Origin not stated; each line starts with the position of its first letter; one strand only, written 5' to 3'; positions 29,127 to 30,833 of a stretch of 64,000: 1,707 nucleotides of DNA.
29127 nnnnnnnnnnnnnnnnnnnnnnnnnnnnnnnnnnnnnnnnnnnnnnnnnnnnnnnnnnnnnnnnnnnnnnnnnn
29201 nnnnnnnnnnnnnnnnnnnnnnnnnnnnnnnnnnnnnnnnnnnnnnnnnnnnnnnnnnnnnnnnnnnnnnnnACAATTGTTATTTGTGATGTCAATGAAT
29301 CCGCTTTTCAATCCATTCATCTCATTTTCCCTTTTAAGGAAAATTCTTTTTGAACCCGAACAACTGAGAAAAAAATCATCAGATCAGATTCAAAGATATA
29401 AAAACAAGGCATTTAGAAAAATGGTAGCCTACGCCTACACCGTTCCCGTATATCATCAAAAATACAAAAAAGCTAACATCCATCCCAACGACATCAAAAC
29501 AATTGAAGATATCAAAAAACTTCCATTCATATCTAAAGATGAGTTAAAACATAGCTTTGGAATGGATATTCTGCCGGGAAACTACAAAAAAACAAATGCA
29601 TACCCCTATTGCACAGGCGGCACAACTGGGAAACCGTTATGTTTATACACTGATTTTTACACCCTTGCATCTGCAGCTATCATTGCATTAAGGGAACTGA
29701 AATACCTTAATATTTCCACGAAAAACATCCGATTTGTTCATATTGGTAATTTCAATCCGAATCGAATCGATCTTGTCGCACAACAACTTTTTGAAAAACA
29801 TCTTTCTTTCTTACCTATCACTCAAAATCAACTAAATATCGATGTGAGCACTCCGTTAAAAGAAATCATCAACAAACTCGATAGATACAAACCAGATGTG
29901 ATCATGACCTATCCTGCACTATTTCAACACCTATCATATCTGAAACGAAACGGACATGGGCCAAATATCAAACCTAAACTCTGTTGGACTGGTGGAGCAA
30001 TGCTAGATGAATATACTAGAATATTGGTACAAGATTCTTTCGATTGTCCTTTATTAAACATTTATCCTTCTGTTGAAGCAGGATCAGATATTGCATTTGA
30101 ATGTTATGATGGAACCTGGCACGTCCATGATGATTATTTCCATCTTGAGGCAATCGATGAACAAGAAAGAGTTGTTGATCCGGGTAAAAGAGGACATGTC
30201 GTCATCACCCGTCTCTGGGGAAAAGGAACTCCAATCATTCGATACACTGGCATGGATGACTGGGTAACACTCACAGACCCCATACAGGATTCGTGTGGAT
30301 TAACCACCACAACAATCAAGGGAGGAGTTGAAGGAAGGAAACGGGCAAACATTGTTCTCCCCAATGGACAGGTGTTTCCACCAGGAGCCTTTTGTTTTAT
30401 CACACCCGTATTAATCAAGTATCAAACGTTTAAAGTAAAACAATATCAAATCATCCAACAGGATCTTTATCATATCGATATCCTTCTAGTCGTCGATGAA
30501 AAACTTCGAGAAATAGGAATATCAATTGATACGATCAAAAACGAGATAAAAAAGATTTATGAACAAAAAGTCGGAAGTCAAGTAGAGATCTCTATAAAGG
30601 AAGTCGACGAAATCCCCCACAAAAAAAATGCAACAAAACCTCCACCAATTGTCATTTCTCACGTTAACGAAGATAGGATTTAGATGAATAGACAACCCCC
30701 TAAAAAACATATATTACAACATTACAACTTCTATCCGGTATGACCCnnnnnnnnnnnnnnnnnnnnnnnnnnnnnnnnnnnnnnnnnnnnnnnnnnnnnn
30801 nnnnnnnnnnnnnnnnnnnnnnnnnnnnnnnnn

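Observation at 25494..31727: Cluster pairing PaaK/CapK-like adenylating enzymes with standalone flippase-like (LPG-synthase-TM) proteins, an AlkP-family phosphodiesterase and an SDR: possible tRNA-independent lipid or glycan acylation module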

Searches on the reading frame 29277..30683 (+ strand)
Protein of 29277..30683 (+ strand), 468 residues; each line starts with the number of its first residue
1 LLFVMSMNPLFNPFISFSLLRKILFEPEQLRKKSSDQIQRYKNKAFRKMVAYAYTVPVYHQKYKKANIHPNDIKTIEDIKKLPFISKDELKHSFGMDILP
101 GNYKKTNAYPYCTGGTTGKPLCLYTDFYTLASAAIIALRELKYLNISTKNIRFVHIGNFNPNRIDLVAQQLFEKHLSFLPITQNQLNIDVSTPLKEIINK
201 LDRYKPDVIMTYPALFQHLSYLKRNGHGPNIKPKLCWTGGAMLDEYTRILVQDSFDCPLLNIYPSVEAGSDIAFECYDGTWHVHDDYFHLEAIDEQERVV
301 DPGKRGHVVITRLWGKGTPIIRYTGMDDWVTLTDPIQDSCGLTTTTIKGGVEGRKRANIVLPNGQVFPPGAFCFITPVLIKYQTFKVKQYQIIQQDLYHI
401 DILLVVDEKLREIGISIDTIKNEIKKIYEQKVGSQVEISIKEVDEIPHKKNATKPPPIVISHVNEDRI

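Call 3: search_protein_families(library=pfam, proteins=[window:29277-30683:+], max_evalue=0.01)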
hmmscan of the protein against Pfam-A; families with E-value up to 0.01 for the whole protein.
window:29277-30683:+ (468 aa): 0 families

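Call 6: search_protein_families(library=ncbifam, proteins=[window:29289-30683:+], max_evalue=0.1)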
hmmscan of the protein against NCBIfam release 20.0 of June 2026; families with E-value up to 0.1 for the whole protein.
window:29289-30683:+ (464 aa): 10 families
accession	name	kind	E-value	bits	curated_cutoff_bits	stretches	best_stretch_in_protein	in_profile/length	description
NF053551.1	FlxY_rubin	equivalog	3.5e-27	95.2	520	2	247-447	222-410/424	flexirubin biosynthesis putative acyl-CoA ligase FlxY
TIGR02155.1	PA_CoA_ligase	equivalog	1.8e-26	92.7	646.3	2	29-124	3-98/422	phenylacetate--CoA ligase PaaK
NF041878.1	paak_haloarch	equivalog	3.9e-22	78.4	700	2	27-118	6-97/427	phenylacetate--CoA ligase PaaK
NF045666.1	DVU1553_fam_AMP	equivalog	1.3e-21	77.1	300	2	186-330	167-313/331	DVU_1553 family AMP-dependent CoA ligase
TIGR02304.1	aden_form_hyp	equivalog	4.3e-13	49.1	251.9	1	185-407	171-383/430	F390 synthetase-related protein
TIGR03335.1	F390_ftsA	equivalog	4.3e-13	48.8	458.7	2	198-319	173-300/445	coenzyme F390 synthetase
NF041217.1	BagE_FevW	exception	1.9e-05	23.8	800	1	236-329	201-292/424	bagremycin/ferroverdin synthetase BagE/FevW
NF041596.1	fum_diaprop_lig_DdaG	equivalog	0.00041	19.5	700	1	182-293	127-236/390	fumarate--(S)-2,3-diaminopropanoate ligase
NF004837.0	PRK06187.1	subfamily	0.056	11.7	476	1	108-272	177-331/531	long-chain-fatty-acid--CoA ligase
TIGR04317.1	W_rSAM_matur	equivalog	0.095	11.8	380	0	401-457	98-153/349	tungsten cofactor oxidoreductase radical SAM maturase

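Call 7: search_protein_families(library=pfam, proteins=[window:29289-30683:+], max_evalue=1)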
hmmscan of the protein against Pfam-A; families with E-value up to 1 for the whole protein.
window:29289-30683:+ (464 aa): 2 families
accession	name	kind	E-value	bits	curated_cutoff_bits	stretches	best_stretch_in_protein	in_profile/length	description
PF00501.34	AMP-binding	-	0.012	14.9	29.9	1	193-270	248-330/384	AMP-binding enzyme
PF12849.12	PBP_like_2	-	0.38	10.9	27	0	379-428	74-120/267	PBP superfamily domain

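Call 8: find_encoding_contigs(protein=window:29289-30683:+, flank=10000, max_places=6)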
Protein window:29289-30683:+ (464 aa): 2 contigs read that carry it; 1 place shown.
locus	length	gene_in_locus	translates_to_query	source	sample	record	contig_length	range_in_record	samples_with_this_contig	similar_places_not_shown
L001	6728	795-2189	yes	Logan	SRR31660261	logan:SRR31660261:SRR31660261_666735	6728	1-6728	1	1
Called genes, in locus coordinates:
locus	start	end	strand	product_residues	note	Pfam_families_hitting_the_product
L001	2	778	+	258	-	?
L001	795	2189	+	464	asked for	PF27533:CapK_C (weak)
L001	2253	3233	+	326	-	PF03706:LPG_synthase_TM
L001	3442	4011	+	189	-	PF01812:5-FTHF_cyc-lig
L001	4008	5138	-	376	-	PF06849:DUF1246, PF06973:DUF1297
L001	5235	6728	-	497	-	?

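Call 9: find_homologous_proteins(query=window:29289-30683:+, max_evalue=0.00001)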
Query window:29289-30683:+ (464 aa): 712 proteins with E <= 0.00001 among 5426 candidates; the best 120 are listed.
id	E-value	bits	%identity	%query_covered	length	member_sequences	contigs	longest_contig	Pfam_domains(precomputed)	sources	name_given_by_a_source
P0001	0.0e+0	1073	100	100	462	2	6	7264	PF27533.1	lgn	-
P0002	0.0e+0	1020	94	100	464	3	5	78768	PF27533.1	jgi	jgi:phenylacetate-CoA ligase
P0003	5.5e-266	901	80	100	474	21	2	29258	PF27533.1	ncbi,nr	ncbi:MAG: phenylacetate--CoA ligase family protein [Candidatus Thermoplasmatota archaeon]|nr:phenyla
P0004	4.4e-261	885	79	100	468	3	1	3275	PF27533.1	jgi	-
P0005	1.2e-260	883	80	100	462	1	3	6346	PF27533.1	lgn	-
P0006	1.4e-256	870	79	99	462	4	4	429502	PF27533.1,PF00501.35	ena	-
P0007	1.9e-256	869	78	99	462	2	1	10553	PF27533.1,PF00501.35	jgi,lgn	jgi:phenylacetate-CoA ligase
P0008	2.7e-255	865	78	99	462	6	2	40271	PF27533.1,PF00501.35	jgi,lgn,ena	jgi:phenylacetate-CoA ligase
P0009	2.8e-255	865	78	99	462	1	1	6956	PF27533.1,PF00501.35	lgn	-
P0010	3.5e-255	865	78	99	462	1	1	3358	PF27533.1,PF00501.35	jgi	jgi:phenylacetate-CoA ligase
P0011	1.9e-254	863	78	99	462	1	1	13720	PF27533.1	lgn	-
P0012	1.0e-253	860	78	100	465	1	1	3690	PF27533.1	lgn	-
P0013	1.0e-247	840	75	99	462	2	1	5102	PF27533.1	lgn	-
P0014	1.9e-211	721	65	99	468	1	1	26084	-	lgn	-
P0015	8.7e-205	699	64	99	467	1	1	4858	-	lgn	-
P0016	1.2e-204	699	64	99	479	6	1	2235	PF27533.1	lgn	-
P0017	4.6e-204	697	64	99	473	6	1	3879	PF27533.1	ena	-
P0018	1.9e-203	695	62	99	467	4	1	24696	PF27533.1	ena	-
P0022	1.0e-200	686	63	99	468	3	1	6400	PF27533.1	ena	-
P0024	3.3e-200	684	63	99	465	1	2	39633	PF27533.1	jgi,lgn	jgi:phenylacetate-CoA ligase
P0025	3.1e-199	681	62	100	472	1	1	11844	PF27533.1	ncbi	-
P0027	7.6e-199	679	62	99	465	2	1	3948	PF27533.1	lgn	-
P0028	1.4e-198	678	60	98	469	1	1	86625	PF27533.1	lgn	-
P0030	4.9e-198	677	62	99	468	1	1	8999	PF27533.1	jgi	jgi:phenylacetate-CoA ligase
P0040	3.6e-192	657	61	100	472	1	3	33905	PF27533.1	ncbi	-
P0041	8.8e-192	656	60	98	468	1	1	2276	PF27533.1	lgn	-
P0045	9.1e-191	653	61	98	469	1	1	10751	PF27533.1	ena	-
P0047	7.3e-190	650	60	99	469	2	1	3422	PF27533.1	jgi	-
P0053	3.7e-188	644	57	100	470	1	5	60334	PF27533.1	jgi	jgi:phenylacetate-CoA ligase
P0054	4.1e-188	644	59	99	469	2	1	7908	PF27533.1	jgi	-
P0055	9.0e-188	643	59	99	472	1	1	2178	PF27533.1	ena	-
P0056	9.0e-187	640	58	98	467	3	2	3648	PF27533.1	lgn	-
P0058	1.8e-186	639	58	98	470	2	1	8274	PF27533.1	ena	-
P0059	2.2e-186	638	60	98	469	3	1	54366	PF27533.1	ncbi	-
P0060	4.9e-186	637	58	99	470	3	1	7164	PF27533.1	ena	-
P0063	2.6e-184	631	57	98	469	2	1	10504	PF27533.1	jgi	jgi:phenylacetate-CoA ligase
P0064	2.7e-184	631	58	99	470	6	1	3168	PF27533.1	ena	-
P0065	3.3e-184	631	58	98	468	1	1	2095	PF27533.1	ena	-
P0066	6.9e-184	630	58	95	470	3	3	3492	PF27533.1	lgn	-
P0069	1.7e-183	629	60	99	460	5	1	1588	PF27533.1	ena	-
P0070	1.2e-182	626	57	98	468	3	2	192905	PF27533.1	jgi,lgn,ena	-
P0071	6.5e-181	620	58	98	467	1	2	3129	PF27533.1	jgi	-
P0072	9.0e-181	620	57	98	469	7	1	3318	PF27533.1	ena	-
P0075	1.9e-180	619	57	99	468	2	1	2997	PF27533.1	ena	-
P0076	2.1e-180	619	58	98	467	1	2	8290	PF27533.1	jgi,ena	-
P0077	2.6e-180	618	56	98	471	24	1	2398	PF27533.1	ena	-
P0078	2.6e-180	618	57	99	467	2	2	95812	PF27533.1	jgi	jgi:phenylacetate-CoA ligase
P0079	4.5e-180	617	56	99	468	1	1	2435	PF27533.1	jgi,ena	-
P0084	1.1e-179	616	57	99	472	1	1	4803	PF27533.1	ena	-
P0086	2.5e-179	615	56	98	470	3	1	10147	PF27533.1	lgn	-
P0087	4.1e-179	614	57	98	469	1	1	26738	PF27533.1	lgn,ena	-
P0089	6.8e-179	614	56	98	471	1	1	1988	PF27533.1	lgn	-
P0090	1.1e-178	613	56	99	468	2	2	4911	PF27533.1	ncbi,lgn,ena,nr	ncbi:MAG TPA: phenylacetate--CoA ligase family protein [Thermoplasmata archaeon]|nr:phenylacetate--C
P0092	3.2e-178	611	57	99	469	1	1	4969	PF27533.1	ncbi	ncbi:MAG: phenylacetate--CoA ligase family protein [Atribacterota bacterium]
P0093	5.9e-178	611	56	98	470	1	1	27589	PF27533.1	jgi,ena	-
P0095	2.5e-177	608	57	98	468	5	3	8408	PF27533.1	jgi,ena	-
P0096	3.1e-177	608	55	98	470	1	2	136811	PF27533.1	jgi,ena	-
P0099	3.1e-176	605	55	98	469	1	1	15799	PF27533.1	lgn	-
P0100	5.3e-176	604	56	99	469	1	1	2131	PF27533.1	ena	-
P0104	4.2e-175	601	55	99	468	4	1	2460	PF27533.1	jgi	-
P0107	8.8e-174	597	56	98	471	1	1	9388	PF27533.1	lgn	-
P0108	3.8e-173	595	54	98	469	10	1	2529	PF27533.1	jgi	jgi:phenylacetate-CoA ligase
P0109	4.3e-173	594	54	99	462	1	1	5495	PF27533.1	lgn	-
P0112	1.1e-172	593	56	98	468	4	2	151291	PF27533.1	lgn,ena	-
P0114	2.5e-172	592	54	98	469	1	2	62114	PF27533.1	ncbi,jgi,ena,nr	ncbi:hypothetical protein AYK24_01400 [Thermoplasmatales archaeon SG8-52-4]|nr:MAG: hypothetical pro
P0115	6.8e-172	591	55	98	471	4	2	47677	PF27533.1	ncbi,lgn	-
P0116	2.1e-171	589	55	98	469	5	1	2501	PF27533.1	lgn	-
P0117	3.4e-171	588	54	98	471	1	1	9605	PF27533.1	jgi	jgi:phenylacetate-CoA ligase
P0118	3.5e-171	588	55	99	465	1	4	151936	PF27533.1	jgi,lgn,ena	jgi:phenylacetate-CoA ligase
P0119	4.3e-171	588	54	98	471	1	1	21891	PF27533.1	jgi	jgi:phenylacetate-CoA ligase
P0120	1.6e-169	583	54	99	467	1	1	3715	PF27533.1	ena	-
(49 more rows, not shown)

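Call 11: find_related_loci(query=A1, collection=genome_contigs, flank=10000)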
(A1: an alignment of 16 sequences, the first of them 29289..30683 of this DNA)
Query A1 (464 aa) in genome_contigs; peptide patterns used: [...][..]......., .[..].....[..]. (x = any residue, [..] = any of these).
138 stretches matched a pattern; 84 encode a relative of the query (tblastn E <= 1e-3); the best 80 are kept; 79 distinct loci.
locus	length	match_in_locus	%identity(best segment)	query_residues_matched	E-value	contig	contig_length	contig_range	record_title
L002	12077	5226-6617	80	1-464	0e+0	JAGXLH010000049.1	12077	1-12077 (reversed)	MAG: Thermoplasmatota archaeon isolate GSL_GSL3510_11 NODE_778_length_12077_cov_11.0708, whole genome shotgun sequence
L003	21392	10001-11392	80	1-464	0e+0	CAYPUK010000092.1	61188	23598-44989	MAG TPA_asm: uncultured Thermoplasmatales archaeon isolate SRP067234_co1_39 genome assembly, contig: k99_220945, whole g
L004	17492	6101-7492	80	1-464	0e+0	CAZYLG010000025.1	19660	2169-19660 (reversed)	MAG TPA_asm: uncultured Thermoplasmatales archaeon isolate SRP332253_co1_132 genome assembly, contig: NODE_4412_length_1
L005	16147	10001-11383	78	1-461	0e+0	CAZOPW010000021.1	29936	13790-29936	MAG TPA_asm: uncultured Thermoplasmatales archaeon isolate SRP332253_co1_247 genome assembly, contig: NODE_2161_length_2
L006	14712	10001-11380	62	3-462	0e+0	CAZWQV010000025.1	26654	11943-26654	MAG TPA_asm: uncultured Thermoplasmatales archaeon isolate binchicken_co129_722 genome assembly, contig: NODE_4834_lengt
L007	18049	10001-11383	66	3-462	0e+0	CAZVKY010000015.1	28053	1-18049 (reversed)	MAG TPA_asm: uncultured Thermoplasmatales archaeon isolate SRP141376_co2_74 genome assembly, contig: NODE_3652_length_28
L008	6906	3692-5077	59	1-462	0e+0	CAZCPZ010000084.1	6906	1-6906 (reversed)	MAG TPA_asm: uncultured Thermoplasmatales archaeon isolate binchicken_co6_501 genome assembly, contig: NODE_14312_length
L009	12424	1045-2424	62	3-462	0e+0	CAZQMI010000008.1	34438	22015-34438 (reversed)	MAG TPA_asm: uncultured Thermoplasmatales archaeon isolate SRP332253_co2_224 genome assembly, contig: NODE_1091_length_3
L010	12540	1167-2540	60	2-459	0e+0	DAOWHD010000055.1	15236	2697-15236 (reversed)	MAG TPA_asm: Thermoplasmata archaeon isolate CSMAG_2008 CSMAG_2008_k141_1177958_length_15236_cov_92.5163, whole genome s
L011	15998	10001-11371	60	3-459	0e+0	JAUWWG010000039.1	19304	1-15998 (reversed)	MAG: Thermoplasmatota archaeon isolate CSMAG_2652 CSMAG_2652_k127_902692_length_19304_cov_14.0000, whole genome shotgun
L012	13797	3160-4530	61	3-459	0e+0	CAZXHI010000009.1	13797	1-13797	MAG TPA_asm: uncultured Thermoplasmatales archaeon isolate SRP185410_co1_277 genome assembly, contig: k141_2265384, whol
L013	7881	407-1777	60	3-459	0e+0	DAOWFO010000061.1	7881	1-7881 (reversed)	MAG TPA_asm: Thermoplasmata archaeon isolate CSMAG_1967 CSMAG_1967_k141_1449829_length_7881_cov_14.0000, whole genome sh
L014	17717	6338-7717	60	3-462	0e+0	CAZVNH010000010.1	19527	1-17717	MAG TPA_asm: uncultured Thermoplasmatales archaeon isolate binchicken_co338_5 genome assembly, contig: NODE_579_length_1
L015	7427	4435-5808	59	3-460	0e+0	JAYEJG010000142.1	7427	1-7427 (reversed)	MAG: Thermoplasmatota archaeon isolate MAG170 MAG170_146, whole genome shotgun sequence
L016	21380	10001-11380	58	3-462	0e+0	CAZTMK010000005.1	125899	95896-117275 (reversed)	MAG TPA_asm: uncultured Thermoplasmatales archaeon isolate SRP323688_co1_285 genome assembly, contig: NODE_275_length_12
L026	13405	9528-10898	56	3-459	2e-171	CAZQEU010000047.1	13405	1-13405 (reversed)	MAG TPA_asm: uncultured Thermoplasmatales archaeon isolate SRP332253_co2_91 genome assembly, contig: NODE_4471_length_13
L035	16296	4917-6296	47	3-464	3e-152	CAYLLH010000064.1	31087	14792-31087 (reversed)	MAG TPA_asm: uncultured Thermoplasmatales archaeon isolate SRP067234_co1_161 genome assembly, contig: k99_314724, whole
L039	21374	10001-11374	47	3-462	1e-148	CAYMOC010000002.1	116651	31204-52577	MAG TPA_asm: uncultured Thermoplasmatales archaeon isolate SRP332253_co1_209 genome assembly, contig: NODE_105_length_11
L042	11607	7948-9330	48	3-463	4e-146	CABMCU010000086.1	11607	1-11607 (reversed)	uncultured archaeon isolate LFW-68_2 genome assembly, contig: LFW682_48, whole genome shotgun sequence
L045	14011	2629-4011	46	2-463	6e-142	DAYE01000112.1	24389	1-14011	MAG TPA_asm: Euryarchaeota archaeon UBA33 UBA33_contig_914, whole genome shotgun sequence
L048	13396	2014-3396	46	2-463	8e-140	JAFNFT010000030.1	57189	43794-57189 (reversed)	MAG: Methanobacteriota archaeon isolate bin_19 PROKKA_contig000030, whole genome shotgun sequence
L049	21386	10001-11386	45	1-463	2e-138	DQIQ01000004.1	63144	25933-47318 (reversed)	MAG TPA_asm: Thermoplasmata archaeon isolate 3300003432D scaffold_3, whole genome shotgun sequence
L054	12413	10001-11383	46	2-463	1e-133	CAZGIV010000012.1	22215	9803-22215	MAG TPA_asm: uncultured Thermoplasmatales archaeon isolate binchicken_co94_67 genome assembly, contig: NODE_3193_length_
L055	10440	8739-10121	45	2-463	4e-132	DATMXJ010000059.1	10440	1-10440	MAG TPA_asm: Thermoplasmatota archaeon isolate SMAG_U13117 k141_27069, whole genome shotgun sequence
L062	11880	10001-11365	40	3-459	2e-121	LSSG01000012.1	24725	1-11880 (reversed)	MAG: Thermoplasmatales archaeon SG8-52-3 WOR_8-12_1368, whole genome shotgun sequence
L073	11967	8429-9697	38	28-459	1e-85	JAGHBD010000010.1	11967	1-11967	MAG: Thermoplasmata archaeon isolate AUK247 PB_MBMC_201_c_000000000100, whole genome shotgun sequence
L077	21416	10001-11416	46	2-464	7e-144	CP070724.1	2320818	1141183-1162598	MAG: Thermoplasmatales archaeon isolate bin45 chromosome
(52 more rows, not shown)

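Call 19: search_protein_families(library=pfam, proteins=[L026:5766-7073:-, L006:12469-14520:-, L062:4840-6144:-, L049:14916-15548:+, L026:2686-3684:+, L045:554-2566:-, L035:2363-3349:-, L014:7785-8075:+, L049:19418-20359:+, L042:5262-5882:-], max_evalue=0.001)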
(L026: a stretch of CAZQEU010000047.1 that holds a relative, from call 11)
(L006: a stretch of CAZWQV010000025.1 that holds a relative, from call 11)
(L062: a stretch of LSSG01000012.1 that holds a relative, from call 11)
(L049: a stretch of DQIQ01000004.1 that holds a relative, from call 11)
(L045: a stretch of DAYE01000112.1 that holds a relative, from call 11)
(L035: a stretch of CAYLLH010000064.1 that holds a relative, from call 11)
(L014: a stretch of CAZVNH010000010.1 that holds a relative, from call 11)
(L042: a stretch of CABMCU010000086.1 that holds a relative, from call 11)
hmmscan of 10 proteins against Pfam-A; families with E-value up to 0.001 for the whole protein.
L026:5766-7073:- (435 aa): 4 families
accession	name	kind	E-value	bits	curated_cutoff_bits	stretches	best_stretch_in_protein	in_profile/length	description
PF04055.27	Radical_SAM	-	9.4e-24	84.9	29.5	1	166-322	3-164/166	Radical SAM superfamily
PF02310.24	B12-binding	-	1.2e-08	35.2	32.1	1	60-120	50-116/121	B12 binding domain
PF13282.11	DUF4070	-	8.6e-06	26.3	22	1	343-414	1-71/144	Domain of unknown function (DUF4070)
PF19864.5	Radical_SAM_N2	-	8.7e-05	22.4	29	1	70-144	67-141/151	Radical SAM proteins, N-terminal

L006:12469-14520:- (683 aa): 3 families
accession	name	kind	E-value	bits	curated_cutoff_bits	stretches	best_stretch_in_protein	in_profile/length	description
PF13229.12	Beta_helix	-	1.2e-24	87.1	25.9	2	226-353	28-156/158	Right handed beta helix region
PF05048.19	NosD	-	1.4e-16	61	23.6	2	117-242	24-149/212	Periplasmic copper-binding protein (NosD)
PF07602.17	DUF1565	-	0.00018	21.3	20.3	1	47-187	4-157/257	Protein of unknown function (DUF1565)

L062:4840-6144:- (434 aa): 1 family
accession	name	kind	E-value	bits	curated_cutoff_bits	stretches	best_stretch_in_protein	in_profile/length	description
PF07143.17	CrtC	-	0.00032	21.9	22.5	1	25-185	2-167/168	CrtC N-terminal lipocalin domain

L049:14916-15548:+ (210 aa): 9 families
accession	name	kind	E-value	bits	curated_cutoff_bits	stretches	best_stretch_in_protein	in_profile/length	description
PF13847.12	Methyltransf_31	-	2.1e-12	47.4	27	1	62-166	2-113/145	Methyltransferase domain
PF01135.25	PCMT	-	1e-09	39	20.3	1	37-140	53-152/210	Protein-L-isoaspartate(D-aspartate) O-methyltransferase (PCMT)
PF03059.22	NAS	-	8.2e-09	35.6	27.1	1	44-170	102-236/276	Nicotianamine synthase protein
PF13649.12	Methyltransf_25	-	1.7e-08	35.4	27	1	67-156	1-95/97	Methyltransferase domain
PF06325.19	PrmA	-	6.2e-07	29.6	22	1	62-162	160-258/296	Ribosomal protein L11 methyltransferase (PrmA)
PF05175.20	MTS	-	6.7e-06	26.3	23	1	64-136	32-104/170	Methyltransferase small domain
PF08242.18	Methyltransf_12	-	2.5e-05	25.3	30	1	68-157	1-95/98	Methyltransferase domain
PF08241.18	Methyltransf_11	-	4.4e-05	24.5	21.2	1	68-139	1-69/95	Methyltransferase domain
PF02475.24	TRM5-TYW2_MTfase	-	0.00027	21.4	28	1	68-160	43-133/164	TRM5/TYW2 methyltransferase domain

L026:2686-3684:+ (332 aa): 1 family
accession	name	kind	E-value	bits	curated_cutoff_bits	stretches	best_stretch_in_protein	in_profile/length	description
PF01040.23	UbiA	-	3.8e-26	92.3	34.2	1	49-301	16-244/250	UbiA prenyltransferase family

L045:554-2566:- (670 aa): 3 families
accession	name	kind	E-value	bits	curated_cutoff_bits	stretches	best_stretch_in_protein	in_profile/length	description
PF01507.26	PAPS_reduct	-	1.8e-36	126.2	22.5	1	437-637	2-175/175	Phosphoadenosine phosphosulfate reductase domain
PF00291.31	PALP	-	4.7e-27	95.5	35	1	77-385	13-295/295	Pyridoxal-phosphate dependent enzyme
PF01171.26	ATP_bind_3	-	0.00025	21.3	27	0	436-471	1-38/182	PP-loop family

L035:2363-3349:- (328 aa): 2 families
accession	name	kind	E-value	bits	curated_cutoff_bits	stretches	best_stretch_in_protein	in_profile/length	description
PF13469.12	Sulfotransfer_3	-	6e-22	79.4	27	1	22-277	1-213/216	Sulfotransferase family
PF00685.33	Sulfotransfer_1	-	3.9e-07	30.2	22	1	22-291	3-197/255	Sulfotransferase domain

L014:7785-8075:+ (96 aa): 1 family
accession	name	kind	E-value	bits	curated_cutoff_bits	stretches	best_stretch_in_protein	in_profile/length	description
PF18446.7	DUF5611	-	1.1e-14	55.4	25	1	1-90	1-100/102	Domain of unknown function (DUF5611)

L049:19418-20359:+ (313 aa): 8 families
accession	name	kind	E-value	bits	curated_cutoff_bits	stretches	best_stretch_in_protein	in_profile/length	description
PF01370.27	Epimerase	-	6.7e-26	91.6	20.9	1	4-203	2-229/240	NAD dependent epimerase/dehydratase family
PF01073.25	3Beta_HSD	-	9.5e-24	84.3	22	1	4-111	1-117/280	3-beta hydroxysteroid dehydrogenase/isomerase family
PF07993.18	NAD_binding_4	-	2.1e-18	66.9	20.1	2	43-110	63-137/258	Male sterility protein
PF13460.12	NAD_binding_10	-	1e-14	55.3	27.2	1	7-153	1-147/184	NAD(P)H-binding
PF16363.11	GDP_Man_Dehyd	-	6.7e-13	49.2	27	1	4-99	1-115/332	GDP-mannose 4,6 dehydratase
PF02719.21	Polysacc_synt_2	-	3.6e-11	43.2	20.2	1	4-154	2-173/293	Polysaccharide biosynthesis protein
PF05368.20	NmrA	-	6.1e-11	42.9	27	1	3-137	5-133/298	NmrA-like family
PF04321.23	RmlD_sub_bind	-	6e-06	26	27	1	1-128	1-131/287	RmlD substrate binding domain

L042:5262-5882:- (206 aa): 1 family
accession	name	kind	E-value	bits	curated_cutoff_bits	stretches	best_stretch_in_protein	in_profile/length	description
PF02666.20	PS_Dcarbxylase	-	2.1e-39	135.7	22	1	43-200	3-197/198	Phosphatidylserine decarboxylase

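Call 21: search_solved_structures(query=A1, max_evalue=0.001)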
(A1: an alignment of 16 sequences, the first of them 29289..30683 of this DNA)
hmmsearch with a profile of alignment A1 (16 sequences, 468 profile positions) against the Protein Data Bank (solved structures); distinct sequences matched with E-value up to 0.001: 8.
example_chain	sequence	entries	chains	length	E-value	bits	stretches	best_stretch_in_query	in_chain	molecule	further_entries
4r1l_A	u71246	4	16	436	2.5e-28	102.2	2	22-143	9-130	Phenylacetate-coenzyme A ligase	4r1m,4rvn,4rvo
2y27_A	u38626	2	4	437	2.6e-23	85.6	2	24-119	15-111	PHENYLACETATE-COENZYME A LIGASE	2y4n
2y4o_A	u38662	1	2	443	1.6e-21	79.7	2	24-119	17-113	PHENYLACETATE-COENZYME A LIGASE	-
9s3l_A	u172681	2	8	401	2e-19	72.8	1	57-342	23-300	Phenylacetate-CoA ligase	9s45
6siw_A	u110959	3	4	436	4.6e-12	48.6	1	230-342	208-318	PaaK-like ligase (AMP-dependent synthetase and ligase) | AMP-dependent synthetase and ligase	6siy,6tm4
6siw_B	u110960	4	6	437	4.6e-12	48.5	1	230-342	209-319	PaaK-like ligase (AMP-dependent synthetase and ligase) | AMP-dependent synthetase and ligase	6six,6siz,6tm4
6hdw_A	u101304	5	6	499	8.2e-12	47.7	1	39-117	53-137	2-hydroxyisobutyryl-CoA synthetase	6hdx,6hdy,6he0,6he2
6wuq_A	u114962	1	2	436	1.4e-11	47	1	231-342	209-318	AjiA1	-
